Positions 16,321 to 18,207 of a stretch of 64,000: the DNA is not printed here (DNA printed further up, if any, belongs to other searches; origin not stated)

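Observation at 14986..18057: Dam-like N6A methyltransferase + 133-aa ORF + DUF262/DUF1524 (GmrSD-like) nuclease in one overlapping operon.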

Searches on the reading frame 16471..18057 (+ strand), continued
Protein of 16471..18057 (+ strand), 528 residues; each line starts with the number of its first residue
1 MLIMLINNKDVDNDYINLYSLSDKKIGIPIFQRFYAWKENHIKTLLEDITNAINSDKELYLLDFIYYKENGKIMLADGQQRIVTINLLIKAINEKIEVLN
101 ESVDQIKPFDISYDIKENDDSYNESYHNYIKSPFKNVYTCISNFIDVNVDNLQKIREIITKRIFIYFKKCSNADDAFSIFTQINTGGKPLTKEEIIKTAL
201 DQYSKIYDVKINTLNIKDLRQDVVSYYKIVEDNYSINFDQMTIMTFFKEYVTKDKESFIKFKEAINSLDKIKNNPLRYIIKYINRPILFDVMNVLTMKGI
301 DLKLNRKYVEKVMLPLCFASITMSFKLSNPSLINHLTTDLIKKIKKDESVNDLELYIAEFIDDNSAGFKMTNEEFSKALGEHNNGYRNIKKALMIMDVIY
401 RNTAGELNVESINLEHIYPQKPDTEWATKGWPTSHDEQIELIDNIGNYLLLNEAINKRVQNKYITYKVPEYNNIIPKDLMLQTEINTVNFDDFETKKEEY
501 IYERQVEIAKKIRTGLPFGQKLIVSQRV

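Call 83: search_dna_similar(query=window:16480-18057:+, collection=plasmids, mode=protein, max_evalue=0.000001, max_rows=15)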
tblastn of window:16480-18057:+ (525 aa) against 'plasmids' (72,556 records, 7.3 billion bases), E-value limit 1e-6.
Records with a match: 10; places in all: 10; records where one place covers at least 80% of the query: 1.
Best place of each record, by identity: <60% 10.
By first word of the organism name: Lactiplantibacillus 3; Acetoanaerobium 1; Aliarcobacter 1; Methanohalobium 1; Peptoclostridium 1; Escherichia 1; Burkholderia 1; Paraburkholderia 1.
By predicted mobility (MOB-suite, as given by PLSDB): non-mobilizable 7; mobilizable 3.
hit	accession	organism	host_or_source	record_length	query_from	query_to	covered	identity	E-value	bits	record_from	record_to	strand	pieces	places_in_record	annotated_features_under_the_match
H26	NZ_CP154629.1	Acetoanaerobium noterae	cell culture,Sludge of a digestion ...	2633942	25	459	83%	22.2%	8e-7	60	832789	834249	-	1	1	none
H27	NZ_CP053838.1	Aliarcobacter faecis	Cell culture,Human septic tank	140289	25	195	33%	30.3%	2e-10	71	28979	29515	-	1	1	DUF262 domain-containing protein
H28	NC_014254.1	Methanohalobium evestigatum Z-7303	-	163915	13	197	35%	27.1%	4e-10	71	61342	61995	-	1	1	DUF262 domain-containing protein (x2)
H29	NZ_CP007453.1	Peptoclostridium acidaminophilum DSM 3953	black mud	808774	20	195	34%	27.9%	6e-10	70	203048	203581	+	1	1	DUF262 domain-containing protein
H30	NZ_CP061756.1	Escherichia coli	Bos taurus,Isolate,beef trimmings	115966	18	195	34%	27.0%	4e-7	61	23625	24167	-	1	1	DUF262 domain-containing protein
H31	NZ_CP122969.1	Lactiplantibacillus plantarum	mixed culture,Fermented bamboo shoots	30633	15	96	16%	38.8%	2e-7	62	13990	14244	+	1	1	DUF262 domain-containing protein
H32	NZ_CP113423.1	Lactiplantibacillus plantarum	pure culture,Chinese sauerkraut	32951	15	96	16%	38.8%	2e-7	62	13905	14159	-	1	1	DUF262 domain-containing protein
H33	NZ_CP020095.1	Lactiplantibacillus plantarum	-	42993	15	96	16%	38.8%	2e-7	62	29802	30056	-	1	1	DUF262 domain-containing protein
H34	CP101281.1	Burkholderia sp. FXe9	bacteria,soil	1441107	18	92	14%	36.4%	3e-7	61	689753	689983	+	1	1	DUF262 domain-containing protein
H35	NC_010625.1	Paraburkholderia phymatum STM815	-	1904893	18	92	14%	36.4%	4e-7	61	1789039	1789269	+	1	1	record has no annotation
